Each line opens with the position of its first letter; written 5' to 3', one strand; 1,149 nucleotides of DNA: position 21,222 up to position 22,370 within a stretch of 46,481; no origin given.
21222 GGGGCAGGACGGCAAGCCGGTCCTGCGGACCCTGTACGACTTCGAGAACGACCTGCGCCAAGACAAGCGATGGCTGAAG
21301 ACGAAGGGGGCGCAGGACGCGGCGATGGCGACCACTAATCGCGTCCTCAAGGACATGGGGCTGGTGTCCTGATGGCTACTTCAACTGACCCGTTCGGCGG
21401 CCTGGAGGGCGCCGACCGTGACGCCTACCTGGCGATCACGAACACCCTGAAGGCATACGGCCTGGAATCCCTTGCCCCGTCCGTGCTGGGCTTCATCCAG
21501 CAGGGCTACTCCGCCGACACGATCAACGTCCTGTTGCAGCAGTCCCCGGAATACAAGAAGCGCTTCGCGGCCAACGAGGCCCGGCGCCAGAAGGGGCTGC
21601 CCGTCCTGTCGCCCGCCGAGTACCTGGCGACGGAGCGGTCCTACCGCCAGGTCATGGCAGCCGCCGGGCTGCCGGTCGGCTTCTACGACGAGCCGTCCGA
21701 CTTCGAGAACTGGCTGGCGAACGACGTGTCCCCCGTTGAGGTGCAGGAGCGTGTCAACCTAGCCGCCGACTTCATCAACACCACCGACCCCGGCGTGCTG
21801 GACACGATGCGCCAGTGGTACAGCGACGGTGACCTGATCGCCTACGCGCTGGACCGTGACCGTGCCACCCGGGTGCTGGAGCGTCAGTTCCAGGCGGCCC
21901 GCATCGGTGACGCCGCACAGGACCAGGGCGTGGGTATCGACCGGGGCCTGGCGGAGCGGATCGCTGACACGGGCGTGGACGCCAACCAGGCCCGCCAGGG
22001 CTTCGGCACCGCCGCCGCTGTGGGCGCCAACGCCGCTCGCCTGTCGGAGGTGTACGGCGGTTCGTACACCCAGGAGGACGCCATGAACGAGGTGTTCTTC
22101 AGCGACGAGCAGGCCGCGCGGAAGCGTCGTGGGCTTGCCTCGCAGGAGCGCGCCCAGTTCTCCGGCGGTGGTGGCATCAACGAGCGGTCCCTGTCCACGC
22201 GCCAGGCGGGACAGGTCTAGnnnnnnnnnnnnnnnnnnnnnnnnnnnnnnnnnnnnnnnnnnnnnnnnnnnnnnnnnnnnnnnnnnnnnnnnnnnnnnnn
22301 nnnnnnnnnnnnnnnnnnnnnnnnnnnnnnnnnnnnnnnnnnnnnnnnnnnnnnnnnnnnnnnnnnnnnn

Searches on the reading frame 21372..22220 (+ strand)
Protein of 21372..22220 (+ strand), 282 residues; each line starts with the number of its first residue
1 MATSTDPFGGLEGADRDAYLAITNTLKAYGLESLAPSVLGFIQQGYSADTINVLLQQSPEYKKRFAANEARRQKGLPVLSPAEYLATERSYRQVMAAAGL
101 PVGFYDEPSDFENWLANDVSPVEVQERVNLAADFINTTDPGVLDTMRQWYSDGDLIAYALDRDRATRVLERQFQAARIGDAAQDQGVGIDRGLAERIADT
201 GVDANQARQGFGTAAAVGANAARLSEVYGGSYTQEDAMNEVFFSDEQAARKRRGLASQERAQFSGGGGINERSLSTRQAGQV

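Call 11: search_protein_families(library=phrogs, proteins=[window:21372-22220:+], max_evalue=0.001)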
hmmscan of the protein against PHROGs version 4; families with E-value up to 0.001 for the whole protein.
window:21372-22220:+ (282 aa): 1 family
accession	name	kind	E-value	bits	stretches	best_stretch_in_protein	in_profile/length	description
phrog_8424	-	unknown function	4.3e-92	310.7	1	11-280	118-391/392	-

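Call 12: search_protein_families(library=pfam, proteins=[window:21372-22220:+], max_evalue=0.001)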
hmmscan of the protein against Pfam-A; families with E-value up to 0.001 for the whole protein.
window:21372-22220:+ (282 aa): 0 families

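Call 13: search_dna_similar(query=window:21372-22220:+, collection=phages, mode=protein, max_rows=60)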
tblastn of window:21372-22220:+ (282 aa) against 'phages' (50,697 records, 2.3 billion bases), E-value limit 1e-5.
Records with a match: 30; places in all: 30; records where one place covers at least 80% of the query: 30.
Best place of each record, by identity: <60% 30.
By first word of the organism name: Streptomyces 29; Caudovirales 1.
By host as written in the record: Streptomyces griseus ATCC 10137 10; Streptomyces scabiei RL-34 7; Streptomyces lividans JI 1326 4; Streptomyces viridochromogenes DSM40736 4; Streptomyces lividans HXY6 2; Streptomyces albidoflavus 1; Streptomyces mirabilis NRRL B-2400 1; - 1.
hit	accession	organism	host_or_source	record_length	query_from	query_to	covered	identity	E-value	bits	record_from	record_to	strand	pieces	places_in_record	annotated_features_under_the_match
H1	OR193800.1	Streptomyces phage Kumquat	Streptomyces lividans JI 1326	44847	11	277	95%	45.5%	4e-64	223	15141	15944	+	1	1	13: hypothetical protein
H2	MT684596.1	Streptomyces phage Zeigle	Streptomyces viridochromogenes DSM40736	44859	11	277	95%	45.5%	4e-64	223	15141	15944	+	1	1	13: hypothetical protein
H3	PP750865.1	Streptomyces phage Abafar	Streptomyces albidoflavus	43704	11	277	95%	45.5%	5e-64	222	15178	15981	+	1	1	hypothetical protein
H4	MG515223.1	Streptomyces phage WRightOn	Streptomyces viridochromogenes DSM40736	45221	11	277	95%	45.5%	2e-63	221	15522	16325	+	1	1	hypothetical protein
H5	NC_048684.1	Streptomyces phage WRightOn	Streptomyces viridochromogenes DSM40736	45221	11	277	95%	45.5%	2e-63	221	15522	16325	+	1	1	hypothetical protein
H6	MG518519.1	Streptomyces phage Manuel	Streptomyces lividans JI 1326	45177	11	268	91%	46.3%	2e-64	224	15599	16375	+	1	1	hypothetical protein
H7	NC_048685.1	Streptomyces phage Manuel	Streptomyces lividans JI 1326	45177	11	268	91%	46.3%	2e-64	224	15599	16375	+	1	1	hypothetical protein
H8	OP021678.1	Streptomyces phage RosePharie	Streptomyces lividans JI 1326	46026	11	268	91%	45.6%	4e-63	220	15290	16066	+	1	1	13: hypothetical protein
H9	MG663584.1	Streptomyces phage Romero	Streptomyces griseus ATCC 10137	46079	11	268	91%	45.2%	2e-63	221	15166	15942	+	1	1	hypothetical protein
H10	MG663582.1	Streptomyces phage HaugeAnator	Streptomyces griseus ATCC 10137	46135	11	268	91%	45.2%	2e-63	221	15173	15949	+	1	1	hypothetical protein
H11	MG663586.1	Streptomyces phage ZooBear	Streptomyces griseus ATCC 10137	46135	11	268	91%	45.2%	2e-63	221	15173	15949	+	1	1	hypothetical protein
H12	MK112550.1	Streptomyces phage Olicious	Streptomyces griseus ATCC 10137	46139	11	268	91%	45.2%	2e-63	221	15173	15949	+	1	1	13: hypothetical protein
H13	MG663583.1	Streptomyces phage Percastrophe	Streptomyces griseus ATCC 10137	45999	11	268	91%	44.8%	1e-62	218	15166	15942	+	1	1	hypothetical protein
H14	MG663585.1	Streptomyces phage ToriToki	Streptomyces griseus ATCC 10137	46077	11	268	91%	44.8%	2e-62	218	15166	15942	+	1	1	hypothetical protein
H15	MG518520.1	Streptomyces phage Immanuel3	Streptomyces griseus ATCC 10137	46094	11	268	91%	44.8%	2e-62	218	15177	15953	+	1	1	hypothetical protein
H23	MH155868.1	Streptomyces phage FlowerPower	Streptomyces scabiei RL-34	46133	11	268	91%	43.2%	7e-60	211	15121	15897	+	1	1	13: hypothetical protein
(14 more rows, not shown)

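Call 15: get_annotated_region(hit=H1, flank=2500)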
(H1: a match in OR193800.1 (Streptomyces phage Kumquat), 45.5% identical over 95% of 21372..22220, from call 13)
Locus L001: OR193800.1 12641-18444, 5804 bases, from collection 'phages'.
description: Streptomyces phage Kumquat, complete genome.
organism: Streptomyces phage Kumquat (NCBI taxid 3061994)
taxonomy: Viruses; Duplodnaviria; Heunggongvirae; Uroviricota; Caudoviricetes; Beephvirinae; Manuelvirus
host: Streptomyces lividans JI 1326; source: soil; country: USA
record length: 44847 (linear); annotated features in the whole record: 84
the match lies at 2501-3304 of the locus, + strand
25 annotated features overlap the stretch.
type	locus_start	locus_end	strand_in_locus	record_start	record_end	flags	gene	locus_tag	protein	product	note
CDS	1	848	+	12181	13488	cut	11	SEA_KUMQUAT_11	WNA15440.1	minor tail protein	-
CDS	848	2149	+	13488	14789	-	12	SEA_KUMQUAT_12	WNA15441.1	minor tail protein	-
CDS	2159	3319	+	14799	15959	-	13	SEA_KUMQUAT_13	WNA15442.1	hypothetical protein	-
tRNA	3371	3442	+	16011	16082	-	14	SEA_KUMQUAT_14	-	tRNA-Pro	tRNA-Pro(tgg)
tRNA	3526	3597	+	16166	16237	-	15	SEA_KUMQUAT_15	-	tRNA-Gly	tRNA-Gly(tcc)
tRNA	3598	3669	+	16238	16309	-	16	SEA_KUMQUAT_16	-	tRNA-Met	tRNA-Met(cat)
tRNA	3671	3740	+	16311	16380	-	17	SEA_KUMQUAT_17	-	tRNA-Trp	tRNA-Trp(cca)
tRNA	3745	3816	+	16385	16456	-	18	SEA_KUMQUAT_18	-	tRNA-Gln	tRNA-Gln(ctg)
tRNA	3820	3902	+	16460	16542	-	19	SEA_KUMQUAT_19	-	tRNA-Ser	tRNA-Ser(aga)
tRNA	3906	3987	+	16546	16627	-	20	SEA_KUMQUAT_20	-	tRNA-Ser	tRNA-Ser(gct)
tRNA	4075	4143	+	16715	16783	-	21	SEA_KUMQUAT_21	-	tRNA-Cys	tRNA-Cys(gca)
tRNA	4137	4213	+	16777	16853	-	22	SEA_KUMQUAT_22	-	tRNA-Ala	tRNA-Ala(tgc)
tRNA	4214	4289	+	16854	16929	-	23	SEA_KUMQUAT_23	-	tRNA-Ile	tRNA-Ile(gat)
tRNA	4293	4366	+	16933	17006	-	24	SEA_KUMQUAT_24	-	tRNA-Asp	tRNA-Asp(gtc)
tRNA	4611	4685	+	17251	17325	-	25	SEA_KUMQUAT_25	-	tRNA-Leu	tRNA-Leu(tag)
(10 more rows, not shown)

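Call 16: get_annotated_region(hit=H6, flank=2500)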
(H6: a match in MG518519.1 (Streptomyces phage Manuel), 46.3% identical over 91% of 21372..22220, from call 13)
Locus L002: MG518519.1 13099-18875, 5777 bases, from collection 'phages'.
description: Streptomyces phage Manuel, complete genome.
organism: Streptomyces phage Manuel (NCBI taxid 2053812)
taxonomy: Viruses; Duplodnaviria; Heunggongvirae; Uroviricota; Caudoviricetes; Beephvirinae; Manuelvirus; Manuelvirus manuel
host: Streptomyces lividans JI 1326; source: soil; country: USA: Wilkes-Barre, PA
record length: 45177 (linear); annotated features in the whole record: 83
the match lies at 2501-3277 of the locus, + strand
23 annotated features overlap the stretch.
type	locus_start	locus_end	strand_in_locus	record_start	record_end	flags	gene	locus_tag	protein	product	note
CDS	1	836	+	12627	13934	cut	-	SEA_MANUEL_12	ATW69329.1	minor tail protein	peptidase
CDS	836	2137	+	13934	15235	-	-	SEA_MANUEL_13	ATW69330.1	minor tail protein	glycosylase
CDS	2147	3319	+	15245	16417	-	-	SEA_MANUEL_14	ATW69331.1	hypothetical protein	-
tRNA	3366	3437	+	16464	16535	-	-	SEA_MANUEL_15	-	tRNA-Pro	-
tRNA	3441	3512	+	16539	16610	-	-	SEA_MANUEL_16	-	tRNA-Gly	-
tRNA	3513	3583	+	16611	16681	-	-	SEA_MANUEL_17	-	tRNA-Met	-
tRNA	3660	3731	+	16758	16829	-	-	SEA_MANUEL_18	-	tRNA-Gln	-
tRNA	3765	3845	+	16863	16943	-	-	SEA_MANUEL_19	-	tRNA-Tyr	-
tRNA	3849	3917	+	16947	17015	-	-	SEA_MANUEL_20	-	tRNA-Cys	-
tRNA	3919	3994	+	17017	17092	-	-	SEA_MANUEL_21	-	tRNA-Ala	-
tRNA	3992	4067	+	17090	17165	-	-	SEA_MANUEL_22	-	tRNA-Ile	-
tRNA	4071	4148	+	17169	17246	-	-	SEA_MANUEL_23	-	tRNA-Asp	-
tRNA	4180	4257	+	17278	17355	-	-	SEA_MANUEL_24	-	tRNA-Leu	-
tRNA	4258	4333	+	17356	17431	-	-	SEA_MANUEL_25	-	tRNA-Glu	-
tRNA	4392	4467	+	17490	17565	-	-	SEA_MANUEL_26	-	tRNA-Phe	-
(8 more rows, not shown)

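Call 17: get_annotated_region(hit=H15, flank=2500)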
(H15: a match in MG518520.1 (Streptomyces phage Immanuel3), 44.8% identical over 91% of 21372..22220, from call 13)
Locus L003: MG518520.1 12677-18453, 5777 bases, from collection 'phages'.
description: Streptomyces phage Immanuel3, complete genome.
organism: Streptomyces phage Immanuel3 (NCBI taxid 2053813)
taxonomy: Viruses; Duplodnaviria; Heunggongvirae; Uroviricota; Caudoviricetes; Beephvirinae; Immanueltrevirus; Immanueltrevirus immanuel3
host: Streptomyces griseus ATCC 10137; source: soil; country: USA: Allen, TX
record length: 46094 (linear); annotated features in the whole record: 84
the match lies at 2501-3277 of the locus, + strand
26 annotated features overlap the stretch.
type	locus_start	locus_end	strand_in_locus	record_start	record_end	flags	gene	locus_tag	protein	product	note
CDS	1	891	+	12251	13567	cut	-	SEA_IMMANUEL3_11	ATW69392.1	minor tail protein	peptidase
CDS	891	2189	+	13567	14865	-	-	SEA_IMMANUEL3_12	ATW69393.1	minor tail protein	glycosylase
CDS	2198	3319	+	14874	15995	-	-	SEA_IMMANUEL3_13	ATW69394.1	hypothetical protein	-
tRNA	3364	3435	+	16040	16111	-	-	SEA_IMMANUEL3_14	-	tRNA-Pro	-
tRNA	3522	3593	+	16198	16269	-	-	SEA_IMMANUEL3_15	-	tRNA-Gly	-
tRNA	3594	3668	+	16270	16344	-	-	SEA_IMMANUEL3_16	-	tRNA-Met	-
tRNA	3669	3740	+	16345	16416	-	-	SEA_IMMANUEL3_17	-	tRNA-Trp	-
tRNA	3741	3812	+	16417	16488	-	-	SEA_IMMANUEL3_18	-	tRNA-Gln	-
tRNA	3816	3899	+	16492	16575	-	-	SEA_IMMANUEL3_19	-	tRNA-Ser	-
tRNA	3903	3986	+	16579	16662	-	-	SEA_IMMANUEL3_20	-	tRNA-Ser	-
tRNA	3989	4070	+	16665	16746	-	-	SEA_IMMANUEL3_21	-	tRNA-Tyr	-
tRNA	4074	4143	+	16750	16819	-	-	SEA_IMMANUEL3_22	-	tRNA-Cys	-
tRNA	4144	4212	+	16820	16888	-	-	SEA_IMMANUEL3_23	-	tRNA-Ala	-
tRNA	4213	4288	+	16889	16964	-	-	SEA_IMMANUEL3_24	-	tRNA-Ile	-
tRNA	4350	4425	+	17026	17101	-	-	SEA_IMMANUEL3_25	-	tRNA-Asp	-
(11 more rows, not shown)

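Call 18: get_annotated_region(hit=H23, flank=2500)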
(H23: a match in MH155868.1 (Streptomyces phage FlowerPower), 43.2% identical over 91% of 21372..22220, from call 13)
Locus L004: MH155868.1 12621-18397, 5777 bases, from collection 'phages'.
description: Streptomyces phage FlowerPower, complete genome.
organism: Streptomyces phage FlowerPower (NCBI taxid 2182408)
taxonomy: Viruses; Duplodnaviria; Heunggongvirae; Uroviricota; Caudoviricetes; Beephvirinae; Flowerpowervirus; Flowerpowervirus flowerpower
host: Streptomyces scabiei RL-34; source: soil; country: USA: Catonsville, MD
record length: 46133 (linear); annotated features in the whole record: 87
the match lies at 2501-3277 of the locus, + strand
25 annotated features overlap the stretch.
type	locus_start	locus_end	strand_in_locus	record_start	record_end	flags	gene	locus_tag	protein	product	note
CDS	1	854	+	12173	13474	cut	11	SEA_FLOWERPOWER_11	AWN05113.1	minor tail protein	-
CDS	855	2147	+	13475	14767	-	12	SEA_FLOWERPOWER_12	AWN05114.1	minor tail protein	-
CDS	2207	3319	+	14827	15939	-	13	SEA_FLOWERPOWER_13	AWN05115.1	hypothetical protein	-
tRNA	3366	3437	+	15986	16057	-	14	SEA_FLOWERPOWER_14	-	tRNA-Pro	codon recognized: CCA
tRNA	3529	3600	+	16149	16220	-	15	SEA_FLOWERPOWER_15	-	tRNA-Gly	codon recognized: GGA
tRNA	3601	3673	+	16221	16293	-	16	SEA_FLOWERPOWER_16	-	tRNA-Met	codon recognized: AUG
tRNA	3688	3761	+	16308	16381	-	17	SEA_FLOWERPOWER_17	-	tRNA-Trp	codon recognized: UGG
tRNA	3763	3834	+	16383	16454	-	18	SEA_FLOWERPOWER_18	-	tRNA-Gln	codon recognized: CAG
tRNA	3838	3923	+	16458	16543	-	19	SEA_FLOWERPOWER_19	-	tRNA-Ser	codon recognized: UCU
tRNA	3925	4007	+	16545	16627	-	20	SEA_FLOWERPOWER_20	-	tRNA-Ser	codon recognized: AGC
tRNA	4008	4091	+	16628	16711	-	21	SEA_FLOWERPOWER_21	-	tRNA-Tyr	codon recognized: UAC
tRNA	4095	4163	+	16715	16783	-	22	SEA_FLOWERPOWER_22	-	tRNA-Cys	codon recognized: UGC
tRNA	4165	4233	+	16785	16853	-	23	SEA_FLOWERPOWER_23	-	tRNA-Ala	codon recognized: GCA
tRNA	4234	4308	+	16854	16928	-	24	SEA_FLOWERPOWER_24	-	tRNA-Ile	codon recognized: AUC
tRNA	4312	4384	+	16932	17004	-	25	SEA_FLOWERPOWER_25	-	tRNA-Asp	codon recognized: GAC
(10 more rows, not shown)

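Call 23: find_related_loci(query=window:21372-22220:+, collection=viral_contigs, flank=4000)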
Query window:21372-22220:+ (282 aa) in viral_contigs; peptide patterns used: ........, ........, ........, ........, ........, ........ (x = any residue, [..] = any of these).
8 stretches matched a pattern; 1 encode a relative of the query (tblastn E <= 1e-3); 1 distinct loci.
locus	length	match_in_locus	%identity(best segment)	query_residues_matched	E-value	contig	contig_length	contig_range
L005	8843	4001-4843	64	2-282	5e-126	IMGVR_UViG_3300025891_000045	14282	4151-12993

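Call 24: find_related_loci(query=window:21372-22220:+, collection=genome_contigs, flank=4000)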
Query window:21372-22220:+ (282 aa) in genome_contigs; peptide patterns used: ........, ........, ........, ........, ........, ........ (x = any residue, [..] = any of these).
80 stretches matched a pattern, but none encodes a relative of the query by tblastn (E <= 1e-3).

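Call 30: find_related_loci(query=A1, collection=metagenome_contigs, flank=3500)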
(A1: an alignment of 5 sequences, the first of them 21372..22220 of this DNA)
Query A1 (282 aa) in metagenome_contigs; peptide patterns used: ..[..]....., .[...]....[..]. (x = any residue, [..] = any of these).
600 stretches matched a pattern (row limit reached: there are more); 503 encode a relative of the query (tblastn E <= 1e-3); the best 80 are kept; 80 distinct loci.
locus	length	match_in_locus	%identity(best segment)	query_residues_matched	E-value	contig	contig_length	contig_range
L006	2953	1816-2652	65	4-282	7e-128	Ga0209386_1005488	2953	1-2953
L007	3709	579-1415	64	4-282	1e-123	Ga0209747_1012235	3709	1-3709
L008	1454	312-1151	65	1-282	3e-130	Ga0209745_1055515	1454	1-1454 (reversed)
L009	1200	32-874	65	2-282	8e-131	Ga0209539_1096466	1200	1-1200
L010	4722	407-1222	58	11-282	3e-101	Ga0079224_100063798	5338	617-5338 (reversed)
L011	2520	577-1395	59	10-282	5e-102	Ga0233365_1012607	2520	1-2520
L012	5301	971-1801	50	3-279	2e-89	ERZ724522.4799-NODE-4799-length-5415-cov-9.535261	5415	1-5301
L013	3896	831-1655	52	7-280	2e-86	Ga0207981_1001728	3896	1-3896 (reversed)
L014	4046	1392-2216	52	7-280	2e-86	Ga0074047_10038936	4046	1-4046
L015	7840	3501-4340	49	1-282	8e-83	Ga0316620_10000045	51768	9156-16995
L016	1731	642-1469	50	6-282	6e-84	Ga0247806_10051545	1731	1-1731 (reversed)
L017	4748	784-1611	50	6-282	4e-79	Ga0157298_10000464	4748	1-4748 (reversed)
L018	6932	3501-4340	49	2-282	5e-78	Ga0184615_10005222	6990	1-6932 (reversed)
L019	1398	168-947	49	1-263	4e-83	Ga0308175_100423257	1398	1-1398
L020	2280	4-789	50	21-282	6e-80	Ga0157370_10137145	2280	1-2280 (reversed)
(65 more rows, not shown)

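Call 31: find_related_loci(query=A1, collection=viral_contigs, flank=3500)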
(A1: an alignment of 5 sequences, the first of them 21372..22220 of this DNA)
Query A1 (282 aa) in viral_contigs; peptide patterns used: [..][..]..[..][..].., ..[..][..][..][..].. (x = any residue, [..] = any of these).
324 stretches matched a pattern; 293 encode a relative of the query (tblastn E <= 1e-3); the best 80 are kept; 80 distinct loci.
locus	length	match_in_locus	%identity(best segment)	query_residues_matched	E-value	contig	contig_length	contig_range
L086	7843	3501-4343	64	2-282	3e-124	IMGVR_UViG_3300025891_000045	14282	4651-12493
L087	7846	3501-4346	60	1-282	3e-110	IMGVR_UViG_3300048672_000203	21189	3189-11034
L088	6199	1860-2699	51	3-282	1e-90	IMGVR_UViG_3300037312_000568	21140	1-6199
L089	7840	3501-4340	51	3-282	4e-87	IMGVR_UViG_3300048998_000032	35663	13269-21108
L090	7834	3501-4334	53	5-281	5e-86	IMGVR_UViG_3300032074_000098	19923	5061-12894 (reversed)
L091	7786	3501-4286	54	1-263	1e-85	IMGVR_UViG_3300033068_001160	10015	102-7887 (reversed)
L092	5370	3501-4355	50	4-282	1e-82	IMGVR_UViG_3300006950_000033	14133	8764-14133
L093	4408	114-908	47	16-279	6e-76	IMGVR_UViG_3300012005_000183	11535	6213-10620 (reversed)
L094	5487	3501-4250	49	11-260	3e-75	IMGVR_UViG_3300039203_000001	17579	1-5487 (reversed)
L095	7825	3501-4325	47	1-275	2e-75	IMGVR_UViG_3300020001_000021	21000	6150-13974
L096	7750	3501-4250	49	11-260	3e-75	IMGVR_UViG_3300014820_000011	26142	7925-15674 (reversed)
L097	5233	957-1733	49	11-268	1e-74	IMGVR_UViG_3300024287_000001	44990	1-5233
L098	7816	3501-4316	46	11-281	2e-74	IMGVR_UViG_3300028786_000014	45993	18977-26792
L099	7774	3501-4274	49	9-264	3e-73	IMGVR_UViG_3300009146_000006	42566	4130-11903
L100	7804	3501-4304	46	11-277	2e-72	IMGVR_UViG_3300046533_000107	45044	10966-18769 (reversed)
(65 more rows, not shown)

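Call 91: find_homologous_proteins(query=window:21372-22217:+, max_evalue=1e-40)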
Query window:21372-22217:+ (282 aa): 1259 proteins with E <= 1e-40 among 8000 candidates; the best 120 are listed.
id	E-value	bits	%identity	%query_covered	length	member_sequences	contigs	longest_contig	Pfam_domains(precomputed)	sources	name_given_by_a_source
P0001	3.1e-129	448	74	98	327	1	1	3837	-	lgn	-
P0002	4.3e-121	422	69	99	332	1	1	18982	-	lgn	-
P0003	5.6e-121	421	69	100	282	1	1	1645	-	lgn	-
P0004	5.0e-120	418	70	98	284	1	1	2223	-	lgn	-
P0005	6.8e-119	414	68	100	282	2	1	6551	-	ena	-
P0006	2.7e-118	412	68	98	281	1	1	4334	-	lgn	-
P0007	4.1e-118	412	69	99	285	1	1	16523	-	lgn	-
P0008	5.2e-118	411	68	100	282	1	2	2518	-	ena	-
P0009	3.5e-115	402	64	100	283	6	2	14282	-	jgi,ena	-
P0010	1.1e-114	401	66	100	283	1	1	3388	-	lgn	-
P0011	2.3e-113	396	66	98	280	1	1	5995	-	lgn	-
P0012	3.9e-113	395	63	100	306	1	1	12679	-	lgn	-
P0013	4.0e-113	395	69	100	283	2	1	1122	-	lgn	-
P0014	2.5e-112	393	63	100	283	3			-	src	-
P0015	2.7e-112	393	64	99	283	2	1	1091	-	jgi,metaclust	metaclust:\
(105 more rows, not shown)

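Call 92: find_encoding_contigs(protein=P0001, flank=1500, max_places=1)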
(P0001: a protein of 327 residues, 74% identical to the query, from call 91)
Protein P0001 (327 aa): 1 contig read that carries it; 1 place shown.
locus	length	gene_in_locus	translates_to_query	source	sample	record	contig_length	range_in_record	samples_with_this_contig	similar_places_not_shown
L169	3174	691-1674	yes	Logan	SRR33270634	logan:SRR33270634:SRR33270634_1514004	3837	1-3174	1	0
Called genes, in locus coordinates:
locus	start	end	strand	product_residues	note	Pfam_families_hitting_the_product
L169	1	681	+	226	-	?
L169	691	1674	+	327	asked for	-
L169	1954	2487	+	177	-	-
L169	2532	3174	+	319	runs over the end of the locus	-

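Call 93: find_encoding_contigs(protein=P0002, flank=1500, max_places=1)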
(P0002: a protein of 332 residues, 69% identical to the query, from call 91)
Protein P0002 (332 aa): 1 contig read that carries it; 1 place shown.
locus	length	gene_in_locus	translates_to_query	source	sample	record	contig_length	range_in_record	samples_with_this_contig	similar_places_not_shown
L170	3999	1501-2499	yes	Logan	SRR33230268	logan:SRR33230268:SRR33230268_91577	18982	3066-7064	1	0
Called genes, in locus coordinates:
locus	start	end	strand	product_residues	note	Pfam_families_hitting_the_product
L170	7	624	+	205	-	PF00877:NLPC_P60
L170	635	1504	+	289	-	-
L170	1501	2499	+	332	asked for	-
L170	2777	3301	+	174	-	-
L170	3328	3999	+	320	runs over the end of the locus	PF13252:Phage_capsid_3 (weak)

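Call 94: find_encoding_contigs(protein=P0004, flank=1500, max_places=1)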
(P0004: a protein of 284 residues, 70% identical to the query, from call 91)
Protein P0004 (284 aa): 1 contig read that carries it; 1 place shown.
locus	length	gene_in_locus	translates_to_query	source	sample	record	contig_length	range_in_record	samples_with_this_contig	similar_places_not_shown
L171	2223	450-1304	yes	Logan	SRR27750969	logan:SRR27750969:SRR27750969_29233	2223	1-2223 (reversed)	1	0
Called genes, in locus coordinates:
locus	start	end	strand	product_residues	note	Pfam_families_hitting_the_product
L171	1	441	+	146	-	?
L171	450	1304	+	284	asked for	-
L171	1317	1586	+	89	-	-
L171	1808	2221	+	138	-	?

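Call 95: find_encoding_contigs(protein=P0005, flank=1500, max_places=1)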
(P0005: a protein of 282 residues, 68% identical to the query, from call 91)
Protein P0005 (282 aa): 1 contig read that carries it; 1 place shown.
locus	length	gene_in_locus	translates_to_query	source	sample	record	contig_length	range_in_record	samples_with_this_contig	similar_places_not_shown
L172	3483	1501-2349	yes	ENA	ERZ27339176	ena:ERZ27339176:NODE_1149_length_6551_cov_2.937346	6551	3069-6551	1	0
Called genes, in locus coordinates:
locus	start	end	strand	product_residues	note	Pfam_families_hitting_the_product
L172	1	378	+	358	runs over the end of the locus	PF02557:VanY, PF00877:NLPC_P60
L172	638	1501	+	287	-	-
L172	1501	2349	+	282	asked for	-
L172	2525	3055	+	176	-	-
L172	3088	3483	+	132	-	?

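Call 96: find_encoding_contigs(protein=P0007, flank=1500, max_places=1)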
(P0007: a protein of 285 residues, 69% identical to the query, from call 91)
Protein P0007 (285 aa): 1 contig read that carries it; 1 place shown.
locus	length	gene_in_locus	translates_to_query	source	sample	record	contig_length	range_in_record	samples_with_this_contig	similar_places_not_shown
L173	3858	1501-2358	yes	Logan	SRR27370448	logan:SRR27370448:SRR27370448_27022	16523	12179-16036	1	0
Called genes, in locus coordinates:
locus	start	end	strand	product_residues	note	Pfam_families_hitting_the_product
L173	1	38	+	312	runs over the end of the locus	-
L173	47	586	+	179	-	PF00877:NLPC_P60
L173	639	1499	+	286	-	-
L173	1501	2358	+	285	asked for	-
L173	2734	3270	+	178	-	-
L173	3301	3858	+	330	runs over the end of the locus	-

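Call 97: find_encoding_contigs(protein=P0006, flank=1500, max_places=1)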
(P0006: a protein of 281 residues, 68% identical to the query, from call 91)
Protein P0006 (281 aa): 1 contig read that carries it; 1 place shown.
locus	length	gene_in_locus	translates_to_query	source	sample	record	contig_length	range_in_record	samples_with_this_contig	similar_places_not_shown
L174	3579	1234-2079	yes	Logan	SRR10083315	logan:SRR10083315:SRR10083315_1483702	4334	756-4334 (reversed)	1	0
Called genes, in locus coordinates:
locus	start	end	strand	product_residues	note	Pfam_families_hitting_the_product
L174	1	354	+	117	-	?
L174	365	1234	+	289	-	-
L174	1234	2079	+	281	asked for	-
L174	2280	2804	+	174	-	-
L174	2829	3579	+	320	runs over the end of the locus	-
